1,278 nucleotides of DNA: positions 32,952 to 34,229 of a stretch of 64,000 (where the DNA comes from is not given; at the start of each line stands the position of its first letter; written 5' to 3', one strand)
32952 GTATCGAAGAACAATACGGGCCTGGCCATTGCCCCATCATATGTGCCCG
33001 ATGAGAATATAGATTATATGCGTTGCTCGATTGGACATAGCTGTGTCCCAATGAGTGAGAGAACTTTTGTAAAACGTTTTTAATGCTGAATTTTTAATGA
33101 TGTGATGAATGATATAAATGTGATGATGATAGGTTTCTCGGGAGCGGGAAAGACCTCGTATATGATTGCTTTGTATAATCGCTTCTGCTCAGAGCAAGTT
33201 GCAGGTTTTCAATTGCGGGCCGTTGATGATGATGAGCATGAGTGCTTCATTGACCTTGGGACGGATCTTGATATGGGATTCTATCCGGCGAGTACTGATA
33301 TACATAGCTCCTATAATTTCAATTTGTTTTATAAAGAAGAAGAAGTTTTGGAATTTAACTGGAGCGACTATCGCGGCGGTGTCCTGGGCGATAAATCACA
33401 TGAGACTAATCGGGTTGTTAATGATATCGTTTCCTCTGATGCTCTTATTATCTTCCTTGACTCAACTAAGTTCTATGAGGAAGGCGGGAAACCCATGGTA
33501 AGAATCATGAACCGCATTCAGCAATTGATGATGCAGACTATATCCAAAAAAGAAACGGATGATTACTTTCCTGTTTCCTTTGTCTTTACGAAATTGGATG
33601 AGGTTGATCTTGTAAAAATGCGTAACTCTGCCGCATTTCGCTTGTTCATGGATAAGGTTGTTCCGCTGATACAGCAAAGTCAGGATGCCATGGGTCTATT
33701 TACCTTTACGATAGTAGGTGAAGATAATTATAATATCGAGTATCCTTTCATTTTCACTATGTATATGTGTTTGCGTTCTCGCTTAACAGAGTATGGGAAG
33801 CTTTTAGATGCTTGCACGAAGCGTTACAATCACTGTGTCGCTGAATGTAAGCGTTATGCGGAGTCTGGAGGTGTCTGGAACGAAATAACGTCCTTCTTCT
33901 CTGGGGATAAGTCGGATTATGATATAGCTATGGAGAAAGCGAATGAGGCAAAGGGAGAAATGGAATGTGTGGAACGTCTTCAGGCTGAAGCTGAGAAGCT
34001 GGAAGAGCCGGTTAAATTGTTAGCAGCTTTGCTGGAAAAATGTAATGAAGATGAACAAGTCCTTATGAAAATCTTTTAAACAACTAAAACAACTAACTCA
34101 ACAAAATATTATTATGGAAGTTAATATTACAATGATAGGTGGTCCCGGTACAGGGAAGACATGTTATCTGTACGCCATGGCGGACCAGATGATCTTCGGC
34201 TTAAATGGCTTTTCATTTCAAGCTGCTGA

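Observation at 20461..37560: Candidate undescribed multi-component protease/NTPase conflict system with its own ECF switch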

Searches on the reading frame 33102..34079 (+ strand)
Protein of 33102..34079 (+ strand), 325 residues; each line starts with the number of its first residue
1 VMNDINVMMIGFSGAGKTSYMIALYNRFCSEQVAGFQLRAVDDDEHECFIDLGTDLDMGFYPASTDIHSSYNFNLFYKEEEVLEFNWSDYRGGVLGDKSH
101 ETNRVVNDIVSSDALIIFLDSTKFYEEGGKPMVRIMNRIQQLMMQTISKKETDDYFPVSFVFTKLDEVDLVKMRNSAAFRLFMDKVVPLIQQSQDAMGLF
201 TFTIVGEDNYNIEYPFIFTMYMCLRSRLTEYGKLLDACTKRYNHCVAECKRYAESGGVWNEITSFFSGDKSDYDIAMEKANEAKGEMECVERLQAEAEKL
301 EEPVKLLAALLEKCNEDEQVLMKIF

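Call 4: search_protein_families(library=pfam, proteins=[window:33102-34079:+], max_evalue=0.01)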
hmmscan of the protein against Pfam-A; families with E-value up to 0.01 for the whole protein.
window:33102-34079:+ (325 aa): 2 families
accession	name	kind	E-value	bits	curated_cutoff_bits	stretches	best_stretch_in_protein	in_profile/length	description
PF19993.5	DO-GTPase2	-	8.7e-07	29.3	27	0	9-37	5-33/226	Double-GTPase 2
PF19975.5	DO-GTPase1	-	5.7e-05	23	27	1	8-127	1-122/271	Double-GTPase 1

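Call 6: search_protein_families(library=padloc, proteins=[window:33102-34079:+], max_evalue=0.01)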
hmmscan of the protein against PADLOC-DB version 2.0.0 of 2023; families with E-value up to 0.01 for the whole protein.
window:33102-34079:+ (325 aa): 0 families

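Call 8: search_protein_families(library=ncbifam, proteins=[window:33102-34079:+], max_evalue=0.01)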
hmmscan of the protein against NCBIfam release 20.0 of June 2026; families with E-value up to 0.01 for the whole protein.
window:33102-34079:+ (325 aa): 0 families

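Call 18: find_homologous_proteins(query=window:33102-34079:+, max_evalue=0.001)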
Query window:33102-34079:+ (325 aa): 11 proteins with E <= 0.001 among 2168 candidates.
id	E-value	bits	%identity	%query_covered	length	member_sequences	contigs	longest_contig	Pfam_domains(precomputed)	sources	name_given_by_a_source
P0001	2.1e-216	735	100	100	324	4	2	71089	PF19993.6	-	-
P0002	2.0e-122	427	62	100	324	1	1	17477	PF19975.6,PF19993.6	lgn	-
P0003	2.8e-72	262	40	100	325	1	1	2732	PF19975.6,PF19993.6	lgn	-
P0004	6.9e-52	195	37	99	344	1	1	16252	PF19993.6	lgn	-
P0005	1.8e-49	187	35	95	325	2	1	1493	-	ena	-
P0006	9.8e-49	185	34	98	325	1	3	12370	PF19993.6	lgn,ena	-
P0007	2.6e-47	180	35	98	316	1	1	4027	PF19993.6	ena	-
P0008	1.1e-42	165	35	95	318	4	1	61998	PF19993.6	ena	-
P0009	1.4e-42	164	35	99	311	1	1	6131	-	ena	-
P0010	3.3e-39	153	33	96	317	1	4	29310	PF19993.6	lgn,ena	-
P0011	2.5e-36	144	33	97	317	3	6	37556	PF19993.6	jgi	-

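Call 19: find_encoding_contigs(protein=P0002, flank=10000, max_places=3)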
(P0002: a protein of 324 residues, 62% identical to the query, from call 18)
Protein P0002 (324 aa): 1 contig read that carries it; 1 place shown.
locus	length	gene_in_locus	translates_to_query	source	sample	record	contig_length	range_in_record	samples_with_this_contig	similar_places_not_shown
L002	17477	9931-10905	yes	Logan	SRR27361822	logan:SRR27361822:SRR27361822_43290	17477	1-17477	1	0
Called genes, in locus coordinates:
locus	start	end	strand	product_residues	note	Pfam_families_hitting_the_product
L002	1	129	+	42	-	?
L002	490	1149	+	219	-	-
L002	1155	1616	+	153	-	-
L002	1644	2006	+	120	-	-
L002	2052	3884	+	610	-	PF01435:Peptidase_M48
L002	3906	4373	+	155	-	-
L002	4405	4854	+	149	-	-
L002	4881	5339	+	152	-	-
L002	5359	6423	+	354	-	PF00004:AAA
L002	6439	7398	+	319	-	PF00004:AAA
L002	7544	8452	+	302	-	PF13529:Peptidase_C39_2 (weak)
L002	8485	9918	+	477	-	-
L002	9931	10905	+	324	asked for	PF19975:DO-GTPase1 (weak), PF19993:DO-GTPase2 (weak)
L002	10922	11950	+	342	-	-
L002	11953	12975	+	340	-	-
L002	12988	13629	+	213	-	-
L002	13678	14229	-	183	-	-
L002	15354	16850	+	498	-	PF10722:YbjN, PF13606:Ank_3 (faint), PF24521:Ank_KRIT1 (faint), PF00023:Ank (faint), PF13637:Ank_4 (faint), PF12796:Ank_2, PF13857:Ank_5 (weak), PF12796:Ank_2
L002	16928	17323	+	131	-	PF10722:YbjN (weak)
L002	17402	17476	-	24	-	?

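Call 20: find_encoding_contigs(protein=P0008, flank=10000, max_places=3)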
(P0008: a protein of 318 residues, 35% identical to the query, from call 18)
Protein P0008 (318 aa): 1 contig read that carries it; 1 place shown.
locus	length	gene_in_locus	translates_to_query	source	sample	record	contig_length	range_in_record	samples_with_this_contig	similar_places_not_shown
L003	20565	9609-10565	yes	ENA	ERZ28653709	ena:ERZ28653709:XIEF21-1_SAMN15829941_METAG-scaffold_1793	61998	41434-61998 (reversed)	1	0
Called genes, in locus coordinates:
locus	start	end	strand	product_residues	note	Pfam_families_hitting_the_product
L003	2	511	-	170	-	?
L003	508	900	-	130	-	PF00717:Peptidase_S24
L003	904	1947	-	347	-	PF02661:Fic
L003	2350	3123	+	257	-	-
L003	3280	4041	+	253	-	-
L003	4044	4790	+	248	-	PF13529:Peptidase_C39_2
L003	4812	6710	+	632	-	PF00350:Dynamin_N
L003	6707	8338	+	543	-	PF00350:Dynamin_N, PF01926:MMR_HSR1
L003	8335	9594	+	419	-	PF00012:HSP70, PF06723:MreB_Mbl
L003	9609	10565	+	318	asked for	PF19993:DO-GTPase2 (weak)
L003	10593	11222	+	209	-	-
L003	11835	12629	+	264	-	-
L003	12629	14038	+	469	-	-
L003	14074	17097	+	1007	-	PF13191:AAA_16, PF24883:NPHP3_N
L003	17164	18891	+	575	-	PF00350:Dynamin_N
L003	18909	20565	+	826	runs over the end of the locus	PF13488:Gly-zipper_Omp (weak)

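Call 21: find_encoding_contigs(protein=P0011, flank=10000, max_places=3)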
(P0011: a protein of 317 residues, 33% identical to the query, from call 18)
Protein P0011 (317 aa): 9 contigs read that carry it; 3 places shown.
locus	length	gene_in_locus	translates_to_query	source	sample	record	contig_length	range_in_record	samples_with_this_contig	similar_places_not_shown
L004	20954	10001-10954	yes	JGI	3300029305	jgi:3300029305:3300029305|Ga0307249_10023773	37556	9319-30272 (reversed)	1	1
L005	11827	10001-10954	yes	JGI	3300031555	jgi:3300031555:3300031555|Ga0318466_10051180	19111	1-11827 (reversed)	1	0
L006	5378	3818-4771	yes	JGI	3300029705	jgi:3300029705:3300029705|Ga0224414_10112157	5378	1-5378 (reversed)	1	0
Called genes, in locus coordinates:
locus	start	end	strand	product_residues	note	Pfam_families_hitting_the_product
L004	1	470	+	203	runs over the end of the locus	-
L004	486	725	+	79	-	-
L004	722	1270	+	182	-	-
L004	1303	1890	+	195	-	PF01844:HNH, PF14279:HNH_5 (weak)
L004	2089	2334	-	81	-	-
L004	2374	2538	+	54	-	-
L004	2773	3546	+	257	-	-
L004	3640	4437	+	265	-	-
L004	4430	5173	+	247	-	PF13529:Peptidase_C39_2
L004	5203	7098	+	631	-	PF00350:Dynamin_N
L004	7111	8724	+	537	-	PF01926:MMR_HSR1, PF00350:Dynamin_N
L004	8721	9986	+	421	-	PF00012:HSP70, PF06723:MreB_Mbl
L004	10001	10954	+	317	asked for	PF19993:DO-GTPase2 (faint)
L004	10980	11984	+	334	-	-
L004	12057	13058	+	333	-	-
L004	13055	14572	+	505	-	-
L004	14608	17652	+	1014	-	PF13191:AAA_16, PF24883:NPHP3_N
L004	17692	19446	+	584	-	PF00350:Dynamin_N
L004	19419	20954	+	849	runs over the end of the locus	PF13488:Gly-zipper_Omp (weak)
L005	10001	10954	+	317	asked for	PF19993:DO-GTPase2 (faint)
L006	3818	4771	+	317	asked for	PF19993:DO-GTPase2 (faint)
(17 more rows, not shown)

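Call 23: find_encoding_contigs(protein=P0004, flank=10000, max_places=3)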
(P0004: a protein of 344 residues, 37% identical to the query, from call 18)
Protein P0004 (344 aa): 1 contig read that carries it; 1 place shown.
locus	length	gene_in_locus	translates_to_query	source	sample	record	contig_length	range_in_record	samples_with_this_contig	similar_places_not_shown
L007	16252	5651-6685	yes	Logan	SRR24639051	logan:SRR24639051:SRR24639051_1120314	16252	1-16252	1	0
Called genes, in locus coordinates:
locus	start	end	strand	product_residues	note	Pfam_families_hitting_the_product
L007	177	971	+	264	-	PF13529:Peptidase_C39_2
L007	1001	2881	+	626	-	PF00350:Dynamin_N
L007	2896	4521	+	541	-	PF00350:Dynamin_N, PF01926:MMR_HSR1 (weak)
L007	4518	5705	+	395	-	PF00012:HSP70, PF06723:MreB_Mbl (weak)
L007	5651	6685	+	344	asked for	PF19993:DO-GTPase2 (faint)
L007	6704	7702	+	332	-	-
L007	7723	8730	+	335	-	-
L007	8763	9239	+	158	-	-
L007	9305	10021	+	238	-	-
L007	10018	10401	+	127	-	PF22740:PapZ_C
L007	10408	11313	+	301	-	-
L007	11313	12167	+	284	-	PF08238:Sel1 (weak)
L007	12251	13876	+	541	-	-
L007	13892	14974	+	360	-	-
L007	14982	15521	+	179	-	-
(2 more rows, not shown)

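Call 24: find_encoding_contigs(protein=P0010, flank=10000, max_places=3)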
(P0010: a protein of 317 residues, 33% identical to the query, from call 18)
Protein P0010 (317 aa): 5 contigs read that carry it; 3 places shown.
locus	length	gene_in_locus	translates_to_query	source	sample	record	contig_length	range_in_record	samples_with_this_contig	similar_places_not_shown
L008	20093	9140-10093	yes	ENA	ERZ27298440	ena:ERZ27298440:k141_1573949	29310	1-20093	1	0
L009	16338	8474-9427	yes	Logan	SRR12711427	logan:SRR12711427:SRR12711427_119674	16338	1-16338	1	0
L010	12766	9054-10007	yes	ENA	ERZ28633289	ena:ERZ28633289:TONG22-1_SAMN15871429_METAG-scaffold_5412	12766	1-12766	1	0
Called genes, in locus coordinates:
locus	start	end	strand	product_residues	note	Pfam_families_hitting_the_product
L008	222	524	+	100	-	-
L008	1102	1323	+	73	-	-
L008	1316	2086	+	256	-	-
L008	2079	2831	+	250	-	-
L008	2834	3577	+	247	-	PF13529:Peptidase_C39_2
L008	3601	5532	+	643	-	PF00350:Dynamin_N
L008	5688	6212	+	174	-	-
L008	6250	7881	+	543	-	PF00350:Dynamin_N, PF01926:MMR_HSR1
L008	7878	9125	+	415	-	PF00012:HSP70, PF06723:MreB_Mbl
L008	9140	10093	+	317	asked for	PF19993:DO-GTPase2 (weak)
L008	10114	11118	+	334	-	-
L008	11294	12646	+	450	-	-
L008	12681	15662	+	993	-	PF24883:NPHP3_N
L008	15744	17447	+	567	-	PF00350:Dynamin_N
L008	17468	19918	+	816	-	PF00350:Dynamin_N (faint)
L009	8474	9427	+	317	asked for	PF19993:DO-GTPase2 (weak)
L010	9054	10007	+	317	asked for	PF19993:DO-GTPase2 (weak)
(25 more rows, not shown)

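Call 25: find_encoding_contigs(protein=P0006, flank=10000, max_places=3)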
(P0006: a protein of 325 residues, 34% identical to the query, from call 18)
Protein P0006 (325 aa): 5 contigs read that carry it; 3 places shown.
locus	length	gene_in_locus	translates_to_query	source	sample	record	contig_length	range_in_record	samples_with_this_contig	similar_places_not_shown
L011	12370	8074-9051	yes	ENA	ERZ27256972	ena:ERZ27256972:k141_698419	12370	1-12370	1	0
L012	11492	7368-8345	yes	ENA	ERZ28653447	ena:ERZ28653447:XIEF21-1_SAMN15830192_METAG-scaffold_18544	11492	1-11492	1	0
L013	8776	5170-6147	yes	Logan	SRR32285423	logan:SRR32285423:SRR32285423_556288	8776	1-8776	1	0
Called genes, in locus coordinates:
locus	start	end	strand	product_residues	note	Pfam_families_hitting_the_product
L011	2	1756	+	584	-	?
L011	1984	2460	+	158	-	-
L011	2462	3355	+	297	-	PF13529:Peptidase_C39_2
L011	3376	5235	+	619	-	PF00350:Dynamin_N, PF01926:MMR_HSR1 (weak)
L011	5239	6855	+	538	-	PF00350:Dynamin_N, PF01926:MMR_HSR1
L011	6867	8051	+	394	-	PF00012:HSP70, PF06723:MreB_Mbl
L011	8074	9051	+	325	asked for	PF19993:DO-GTPase2 (faint)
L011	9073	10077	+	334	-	-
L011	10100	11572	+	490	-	-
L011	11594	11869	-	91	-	-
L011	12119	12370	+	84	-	?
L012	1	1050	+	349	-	?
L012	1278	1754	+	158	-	-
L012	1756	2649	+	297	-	PF13529:Peptidase_C39_2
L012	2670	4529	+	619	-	PF00350:Dynamin_N, PF01926:MMR_HSR1 (weak)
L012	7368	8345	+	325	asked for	PF19993:DO-GTPase2 (faint)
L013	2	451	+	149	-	?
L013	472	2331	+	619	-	PF00350:Dynamin_N, PF01926:MMR_HSR1 (weak)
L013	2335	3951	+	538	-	PF00350:Dynamin_N, PF01926:MMR_HSR1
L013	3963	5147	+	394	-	PF00012:HSP70, PF06723:MreB_Mbl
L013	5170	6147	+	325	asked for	PF19993:DO-GTPase2 (faint)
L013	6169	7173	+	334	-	-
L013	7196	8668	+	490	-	-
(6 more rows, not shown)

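Call 64: search_solved_structures(query=A5, max_evalue=1)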
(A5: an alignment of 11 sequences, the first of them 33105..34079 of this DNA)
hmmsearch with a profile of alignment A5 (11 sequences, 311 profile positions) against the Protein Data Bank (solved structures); distinct sequences matched with E-value up to 1: 12.
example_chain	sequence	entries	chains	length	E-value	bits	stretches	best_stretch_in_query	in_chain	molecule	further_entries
3dm9_B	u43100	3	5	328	0.00057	22.5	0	6-37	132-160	Signal recognition particle receptor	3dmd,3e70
6cy1_A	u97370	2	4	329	0.052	16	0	105-155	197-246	Signal recognition particle receptor FtsY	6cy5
2c7s_A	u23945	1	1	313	0.19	14.2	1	242-282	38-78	RECEPTOR-TYPE TYROSINE-PROTEIN PHOSPHATASE KAPPA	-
7o9f_A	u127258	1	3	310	0.28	13.6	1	6-58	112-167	Signal recognition particle protein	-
9pzm_F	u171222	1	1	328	0.28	13.6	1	222-294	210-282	AUGMIN subunit 6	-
9nba_F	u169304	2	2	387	0.34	13.3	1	222-294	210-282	AUGMIN subunit 6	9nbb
3ry9_A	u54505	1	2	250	0.51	12.8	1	168-217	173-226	Ancestral Glucocorticoid Receptor 1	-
1mky_A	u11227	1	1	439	0.6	12.5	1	104-138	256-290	Probable GTP-binding protein engA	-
1rpm_A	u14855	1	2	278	0.77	12.2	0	241-282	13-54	RECEPTOR PROTEIN TYROSINE PHOSPHATASE MU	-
5l3s_A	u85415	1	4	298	0.83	12.1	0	6-60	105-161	Signal recognition particle 54 kDa protein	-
5l3v_A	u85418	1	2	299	0.83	12.1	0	6-60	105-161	Signal recognition particle 54 kDa protein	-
2ksq_A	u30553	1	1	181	0.94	11.9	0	3-40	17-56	ADP-ribosylation factor 1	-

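Call 110: search_protein_families(library=padloc, proteins=[L004:4430-5173:+, L004:5203-7098:+, L004:7111-8724:+, L004:8721-9986:+, L004:10001-10954:+, L004:10980-11984:+, L004:13055-14572:+, L004:14608-17652:+, L004:17692-19446:+], max_evalue=0.001)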
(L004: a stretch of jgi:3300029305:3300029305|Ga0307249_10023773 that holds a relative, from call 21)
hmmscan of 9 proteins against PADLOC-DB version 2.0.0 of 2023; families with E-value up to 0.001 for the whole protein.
L004:4430-5173:+ (247 aa): 0 families

L004:5203-7098:+ (631 aa): 3 families
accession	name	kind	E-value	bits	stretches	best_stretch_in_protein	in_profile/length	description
PDLC03841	LeoBC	-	1.6e-18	65.2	1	41-601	76-578/601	-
PDLC03839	LeoA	-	4.1e-11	40.6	1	143-365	103-344/559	-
PDLC03842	LeoB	-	1e-06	26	1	321-591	284-549/568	-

L004:7111-8724:+ (537 aa): 2 families
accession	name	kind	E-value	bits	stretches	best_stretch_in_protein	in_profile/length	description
PDLC03839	LeoA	-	2.1e-10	38.3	1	11-89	20-100/559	-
PDLC03841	LeoBC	-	7e-08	30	1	30-194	58-165/601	-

L004:8721-9986:+ (421 aa): 0 families

L004:10001-10954:+ (317 aa): 0 families

L004:10980-11984:+ (334 aa): 0 families

L004:13055-14572:+ (505 aa): 0 families

L004:14608-17652:+ (1014 aa): 2 families
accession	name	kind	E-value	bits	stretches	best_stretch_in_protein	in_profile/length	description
PDLC01981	CARF_m2--CARF_LON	-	1.4e-16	59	1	445-606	53-193/408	-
PDLC01173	STAND_TPR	-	0.0001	18.7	1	657-825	104-256/1114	"Predicted ATPase fused to Xre-HTH and TPR repeats domain, associated with cas1-less I-E system in Streptomyces"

L004:17692-19446:+ (584 aa): 2 families
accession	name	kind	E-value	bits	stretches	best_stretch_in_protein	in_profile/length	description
PDLC03839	LeoA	-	1.2e-07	29.2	0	150-262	103-224/559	-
PDLC03841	LeoBC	-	0.00015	19.1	0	14-201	42-173/601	-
